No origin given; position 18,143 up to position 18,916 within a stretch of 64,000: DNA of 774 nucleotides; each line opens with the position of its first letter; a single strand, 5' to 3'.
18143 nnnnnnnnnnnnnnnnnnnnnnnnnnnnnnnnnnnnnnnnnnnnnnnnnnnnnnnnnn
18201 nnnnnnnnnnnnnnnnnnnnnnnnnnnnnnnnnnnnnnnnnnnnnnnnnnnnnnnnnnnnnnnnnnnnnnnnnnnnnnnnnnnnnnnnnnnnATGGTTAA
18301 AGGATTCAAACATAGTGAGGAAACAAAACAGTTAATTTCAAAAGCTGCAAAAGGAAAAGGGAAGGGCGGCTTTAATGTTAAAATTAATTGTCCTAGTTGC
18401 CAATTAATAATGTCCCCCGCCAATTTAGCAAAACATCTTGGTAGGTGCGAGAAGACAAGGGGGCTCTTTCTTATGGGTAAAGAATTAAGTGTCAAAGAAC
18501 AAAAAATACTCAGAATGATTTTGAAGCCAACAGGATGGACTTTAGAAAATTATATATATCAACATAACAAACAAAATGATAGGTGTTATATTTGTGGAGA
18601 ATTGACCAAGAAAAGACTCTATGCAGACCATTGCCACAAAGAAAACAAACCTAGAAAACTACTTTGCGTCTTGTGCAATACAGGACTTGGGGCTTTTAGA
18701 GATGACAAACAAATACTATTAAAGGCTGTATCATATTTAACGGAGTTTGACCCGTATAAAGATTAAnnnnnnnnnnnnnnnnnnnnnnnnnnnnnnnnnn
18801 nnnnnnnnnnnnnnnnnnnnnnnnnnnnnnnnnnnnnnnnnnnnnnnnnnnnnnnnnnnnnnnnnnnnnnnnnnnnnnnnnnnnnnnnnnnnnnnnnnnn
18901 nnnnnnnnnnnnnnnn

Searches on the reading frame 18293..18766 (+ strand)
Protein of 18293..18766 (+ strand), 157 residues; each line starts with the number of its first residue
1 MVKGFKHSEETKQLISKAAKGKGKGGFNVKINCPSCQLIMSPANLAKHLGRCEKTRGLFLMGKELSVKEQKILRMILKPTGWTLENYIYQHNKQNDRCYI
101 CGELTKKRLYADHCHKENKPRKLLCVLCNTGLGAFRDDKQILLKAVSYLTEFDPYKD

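Call 3: search_protein_families(library=pfam, proteins=[window:18293-18766:+], max_evalue=0.01)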
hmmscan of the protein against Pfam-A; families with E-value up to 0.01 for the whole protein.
window:18293-18766:+ (157 aa): 2 families
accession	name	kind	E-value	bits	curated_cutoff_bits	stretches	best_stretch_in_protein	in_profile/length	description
PF02945.21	Endonuclease_7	-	4.4e-17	62.2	23.6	1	79-150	7-81/82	Recombination endonuclease VII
PF07460.16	NUMOD3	-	2.9e-06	27.6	20.4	1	4-23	1-20/37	NUMOD3 motif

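Call 4: search_protein_families(library=phrogs, proteins=[window:18293-18766:+], max_evalue=0.001)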
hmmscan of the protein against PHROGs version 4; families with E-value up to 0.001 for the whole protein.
window:18293-18766:+ (157 aa): 4 families
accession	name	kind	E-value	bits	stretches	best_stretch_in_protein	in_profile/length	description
phrog_2633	-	DNA, RNA and nucleotide metabolism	7.1e-21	75.9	1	71-151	58-138/142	endonuclease VII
phrog_2914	-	DNA, RNA and nucleotide metabolism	1e-18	68.8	1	77-153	77-156/190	endonuclease VII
phrog_307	-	DNA, RNA and nucleotide metabolism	1.1e-17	66.1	1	82-151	107-178/334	endonuclease VII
phrog_423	-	DNA, RNA and nucleotide metabolism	8.9e-08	33.2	1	92-136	20-68/159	endonuclease VII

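Call 9: search_protein_families(library=ncbifam, proteins=[window:18293-18766:+], max_evalue=0.01)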
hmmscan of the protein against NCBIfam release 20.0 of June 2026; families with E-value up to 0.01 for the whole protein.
window:18293-18766:+ (157 aa): 0 families

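Call 39: find_related_loci(query=window:18293-18766:+, collection=viral_contigs, flank=2500)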
Query window:18293-18766:+ (157 aa) in viral_contigs; peptide patterns used: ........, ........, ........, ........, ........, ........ (x = any residue, [..] = any of these).
12 stretches matched a pattern; 2 encode a relative of the query (tblastn E <= 1e-3); 2 distinct loci.
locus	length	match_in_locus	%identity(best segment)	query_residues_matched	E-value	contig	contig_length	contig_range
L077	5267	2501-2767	44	75-154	1e-17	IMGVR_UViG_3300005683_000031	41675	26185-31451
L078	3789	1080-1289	39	67-132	7e-10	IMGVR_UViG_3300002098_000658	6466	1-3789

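Call 41: find_related_loci(query=A2, collection=viral_contigs, flank=2500)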
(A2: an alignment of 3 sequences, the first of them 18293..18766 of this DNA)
Query A2 (157 aa) in viral_contigs; peptide patterns used: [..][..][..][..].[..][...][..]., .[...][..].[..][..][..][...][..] (x = any residue, [..] = any of these).
325 stretches matched a pattern; 5 encode a relative of the query (tblastn E <= 1e-3); 5 distinct loci.
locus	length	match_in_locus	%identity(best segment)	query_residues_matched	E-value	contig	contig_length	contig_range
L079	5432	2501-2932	36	3-151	4e-24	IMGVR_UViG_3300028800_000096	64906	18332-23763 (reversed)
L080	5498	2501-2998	35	5-157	1e-23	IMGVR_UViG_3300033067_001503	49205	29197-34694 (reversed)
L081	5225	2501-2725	36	77-149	1e-9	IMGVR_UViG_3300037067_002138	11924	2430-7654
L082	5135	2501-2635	40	3-47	1e-5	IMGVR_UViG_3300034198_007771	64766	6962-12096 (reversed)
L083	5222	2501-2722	36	3-76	1e-5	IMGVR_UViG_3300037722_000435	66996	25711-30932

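Call 42: find_homologous_proteins(query=window:18293-18766:+, max_evalue=0.00001)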
Query window:18293-18766:+ (157 aa): 16 proteins with E <= 0.00001 among 30 candidates.
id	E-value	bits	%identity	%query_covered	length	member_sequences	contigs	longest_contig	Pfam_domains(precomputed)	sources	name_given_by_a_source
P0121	5.6e-103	359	100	100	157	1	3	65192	PF07460.17,PF02945.22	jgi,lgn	-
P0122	5.8e-50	187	54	97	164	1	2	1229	PF02945.22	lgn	-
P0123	1.2e-45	173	55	96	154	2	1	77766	PF02945.22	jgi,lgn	-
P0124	4.6e-43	165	56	96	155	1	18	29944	PF02945.22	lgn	-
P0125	2.2e-42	163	52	97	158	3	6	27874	PF02945.22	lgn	-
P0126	1.1e-41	160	52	97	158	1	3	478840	PF02945.22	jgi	jgi:hypothetical protein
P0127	2.7e-40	156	50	100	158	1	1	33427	PF02945.22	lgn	-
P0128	1.4e-38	150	46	94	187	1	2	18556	PF02945.22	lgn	-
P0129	1.7e-38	150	46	96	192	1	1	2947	PF02945.22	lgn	-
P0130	3.4e-37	146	50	96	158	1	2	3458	PF02945.22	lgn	-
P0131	4.0e-32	129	48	95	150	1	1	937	PF07460.17,PF02945.22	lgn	-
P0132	1.2e-31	128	57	70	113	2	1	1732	PF02945.22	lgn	-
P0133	1.2e-28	118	46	93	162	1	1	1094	PF02945.22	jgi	jgi:hypothetical protein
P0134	1.3e-28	118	48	95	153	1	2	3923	PF02945.22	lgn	-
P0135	5.9e-18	83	49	55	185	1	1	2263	PF02945.22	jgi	jgi:Recombination endonuclease VII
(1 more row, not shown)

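Call 44: find_encoding_contigs(protein=P0127, flank=2500, max_places=2)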
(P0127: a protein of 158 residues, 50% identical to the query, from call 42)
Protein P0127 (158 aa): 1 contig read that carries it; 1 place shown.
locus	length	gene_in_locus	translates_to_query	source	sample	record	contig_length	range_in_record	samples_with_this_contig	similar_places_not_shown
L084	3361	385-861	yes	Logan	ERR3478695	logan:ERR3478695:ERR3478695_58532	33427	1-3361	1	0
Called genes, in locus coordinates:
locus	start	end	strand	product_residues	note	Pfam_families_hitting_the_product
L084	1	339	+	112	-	?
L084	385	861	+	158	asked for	PF02945:Endonuclease_7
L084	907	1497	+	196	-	-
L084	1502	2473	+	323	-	PF13793:Pribosyltran_N, PF00156:Pribosyltran, PF14572:Pribosyl_synth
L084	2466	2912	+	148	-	-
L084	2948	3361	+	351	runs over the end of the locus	PF09414:RNA_ligase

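Call 45: find_encoding_contigs(protein=P0124, flank=2500, max_places=2)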
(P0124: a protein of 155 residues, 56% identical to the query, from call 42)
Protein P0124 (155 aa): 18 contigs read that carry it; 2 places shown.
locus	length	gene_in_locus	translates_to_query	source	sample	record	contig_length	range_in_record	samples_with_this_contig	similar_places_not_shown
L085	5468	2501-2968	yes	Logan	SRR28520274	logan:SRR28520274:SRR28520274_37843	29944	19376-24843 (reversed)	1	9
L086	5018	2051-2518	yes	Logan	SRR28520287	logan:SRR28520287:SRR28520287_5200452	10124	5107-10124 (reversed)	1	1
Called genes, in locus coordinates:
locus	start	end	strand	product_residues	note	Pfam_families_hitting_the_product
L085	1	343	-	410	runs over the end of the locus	PF08401:ArdcN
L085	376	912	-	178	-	-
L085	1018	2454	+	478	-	PF01139:RtcB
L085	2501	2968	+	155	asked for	PF02945:Endonuclease_7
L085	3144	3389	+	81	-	-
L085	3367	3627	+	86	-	-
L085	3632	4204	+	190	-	PF22175:Ogg-HhH (weak)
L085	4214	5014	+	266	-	-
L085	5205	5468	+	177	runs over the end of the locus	PF03462:PCRF, PF00472:RF-1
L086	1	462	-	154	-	?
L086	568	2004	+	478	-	PF01139:RtcB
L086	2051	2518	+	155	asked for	PF02945:Endonuclease_7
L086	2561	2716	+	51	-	-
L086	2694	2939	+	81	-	-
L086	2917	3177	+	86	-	-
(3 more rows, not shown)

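Call 46: find_encoding_contigs(protein=P0123, flank=2500, max_places=2)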
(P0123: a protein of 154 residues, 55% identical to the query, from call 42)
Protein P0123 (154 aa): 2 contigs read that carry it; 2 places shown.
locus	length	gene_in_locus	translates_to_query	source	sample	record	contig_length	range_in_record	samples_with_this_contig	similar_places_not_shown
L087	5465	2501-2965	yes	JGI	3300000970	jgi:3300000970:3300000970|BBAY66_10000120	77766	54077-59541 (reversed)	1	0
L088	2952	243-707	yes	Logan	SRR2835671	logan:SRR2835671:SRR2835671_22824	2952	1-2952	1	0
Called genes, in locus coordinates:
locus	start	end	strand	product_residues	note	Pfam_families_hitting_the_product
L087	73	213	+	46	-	-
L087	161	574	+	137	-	-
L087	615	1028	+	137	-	PF06035:Peptidase_C93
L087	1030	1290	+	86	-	-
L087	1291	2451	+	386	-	PF01139:RtcB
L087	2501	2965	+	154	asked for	PF02945:Endonuclease_7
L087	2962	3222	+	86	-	-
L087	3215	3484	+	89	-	-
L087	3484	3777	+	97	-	-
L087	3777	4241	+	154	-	-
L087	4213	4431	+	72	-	PF13619:KTSC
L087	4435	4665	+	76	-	-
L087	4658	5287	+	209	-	-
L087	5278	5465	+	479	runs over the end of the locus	PF00176:SNF2-rel_dom, PF00271:Helicase_C (weak)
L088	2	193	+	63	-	?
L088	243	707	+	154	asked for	PF02945:Endonuclease_7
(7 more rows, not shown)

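Call 63: search_protein_families(library=pfam, proteins=[L085:5205-5468:+, L084:907-1497:+], max_evalue=0.001)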
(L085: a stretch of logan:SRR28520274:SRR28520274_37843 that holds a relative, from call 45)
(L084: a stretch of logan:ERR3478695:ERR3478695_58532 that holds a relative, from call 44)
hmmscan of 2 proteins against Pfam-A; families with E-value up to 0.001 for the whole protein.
L085:5205-5468:+ (88 aa): 2 families
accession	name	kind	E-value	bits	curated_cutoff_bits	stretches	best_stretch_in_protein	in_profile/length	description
PF03462.23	PCRF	-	2.9e-12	47.2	24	1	2-41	155-194/194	PCRF domain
PF00472.26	RF-1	-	5.9e-09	36.3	35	1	49-88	2-41/116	RF-1 domain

L084:907-1497:+ (196 aa): 0 families

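Call 67: search_solved_structures(query=window:18293-18766:+, max_evalue=1, show_alignments=2)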
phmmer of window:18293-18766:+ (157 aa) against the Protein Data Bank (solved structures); distinct sequences matched with E-value up to 1: 3.
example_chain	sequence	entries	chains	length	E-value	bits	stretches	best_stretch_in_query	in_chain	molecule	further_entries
3fc3_A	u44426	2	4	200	1.2e-05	28.4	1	107-153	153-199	Restriction endonuclease Hpy99I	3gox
3vhs_A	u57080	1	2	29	0.065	16.3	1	29-52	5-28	ATPase WRNIP1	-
1e7d_A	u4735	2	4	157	0.24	14.5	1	91-136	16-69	RECOMBINATION ENDONUCLEASE VII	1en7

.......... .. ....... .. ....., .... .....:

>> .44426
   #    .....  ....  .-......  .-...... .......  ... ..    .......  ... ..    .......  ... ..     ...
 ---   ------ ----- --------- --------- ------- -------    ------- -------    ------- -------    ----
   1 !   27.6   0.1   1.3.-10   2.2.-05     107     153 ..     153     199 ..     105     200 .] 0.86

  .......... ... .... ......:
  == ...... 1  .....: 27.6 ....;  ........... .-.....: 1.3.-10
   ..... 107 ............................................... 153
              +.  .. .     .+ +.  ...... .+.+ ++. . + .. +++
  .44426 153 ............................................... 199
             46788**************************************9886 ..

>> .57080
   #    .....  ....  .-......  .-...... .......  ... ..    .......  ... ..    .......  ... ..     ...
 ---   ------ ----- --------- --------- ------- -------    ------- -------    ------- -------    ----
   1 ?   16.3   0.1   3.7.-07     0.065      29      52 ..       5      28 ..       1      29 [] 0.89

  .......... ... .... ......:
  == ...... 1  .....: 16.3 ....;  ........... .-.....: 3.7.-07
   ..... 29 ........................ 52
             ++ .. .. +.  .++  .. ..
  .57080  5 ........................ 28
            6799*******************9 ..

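Call 77: find_encoding_contigs(protein=P0126, flank=2500, max_places=1)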
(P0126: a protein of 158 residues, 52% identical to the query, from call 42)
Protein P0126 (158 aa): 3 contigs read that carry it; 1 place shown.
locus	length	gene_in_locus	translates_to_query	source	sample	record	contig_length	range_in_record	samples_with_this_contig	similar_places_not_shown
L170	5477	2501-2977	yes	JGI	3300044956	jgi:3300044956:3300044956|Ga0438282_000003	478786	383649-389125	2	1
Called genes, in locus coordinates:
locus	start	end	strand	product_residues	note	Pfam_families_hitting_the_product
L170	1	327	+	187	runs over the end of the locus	-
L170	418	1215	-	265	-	PF07136:DUF1385, PF19928:DUF6391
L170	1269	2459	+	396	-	PF01139:RtcB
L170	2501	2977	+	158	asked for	PF02945:Endonuclease_7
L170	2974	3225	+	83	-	-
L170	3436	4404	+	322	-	PF13793:Pribosyltran_N, PF00156:Pribosyltran, PF14572:Pribosyl_synth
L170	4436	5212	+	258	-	-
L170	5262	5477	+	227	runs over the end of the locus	-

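Call 78: find_encoding_contigs(protein=P0128, flank=2500, max_places=1)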
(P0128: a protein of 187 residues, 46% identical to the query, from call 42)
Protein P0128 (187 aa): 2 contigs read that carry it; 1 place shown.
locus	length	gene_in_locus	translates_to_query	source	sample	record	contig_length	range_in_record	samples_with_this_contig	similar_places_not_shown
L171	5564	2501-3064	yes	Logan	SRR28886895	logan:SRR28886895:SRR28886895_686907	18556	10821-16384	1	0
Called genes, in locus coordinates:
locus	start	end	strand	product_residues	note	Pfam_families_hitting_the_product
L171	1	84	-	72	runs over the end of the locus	-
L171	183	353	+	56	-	-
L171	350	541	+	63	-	-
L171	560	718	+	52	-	-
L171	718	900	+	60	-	-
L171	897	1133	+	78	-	-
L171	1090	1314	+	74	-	-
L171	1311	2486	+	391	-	PF01139:RtcB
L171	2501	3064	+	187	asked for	PF02945:Endonuclease_7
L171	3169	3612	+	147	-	-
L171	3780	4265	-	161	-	-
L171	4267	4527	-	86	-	-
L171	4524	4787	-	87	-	-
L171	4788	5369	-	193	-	PF01510:Amidase_2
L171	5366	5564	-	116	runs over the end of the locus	-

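Call 79: find_encoding_contigs(protein=P0134, flank=2500, max_places=1)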
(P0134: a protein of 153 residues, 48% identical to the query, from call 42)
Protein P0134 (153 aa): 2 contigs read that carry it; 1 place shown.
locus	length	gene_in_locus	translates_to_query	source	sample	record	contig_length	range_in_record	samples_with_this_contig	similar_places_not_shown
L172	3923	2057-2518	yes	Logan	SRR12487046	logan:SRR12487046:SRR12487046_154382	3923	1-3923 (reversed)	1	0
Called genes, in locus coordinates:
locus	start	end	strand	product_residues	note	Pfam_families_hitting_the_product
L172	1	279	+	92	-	?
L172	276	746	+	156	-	-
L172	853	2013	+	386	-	PF01139:RtcB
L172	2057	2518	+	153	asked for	PF02945:Endonuclease_7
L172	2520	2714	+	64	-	-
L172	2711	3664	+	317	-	PF00534:Glycos_transf_1, PF13692:Glyco_trans_1_4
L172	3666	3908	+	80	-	-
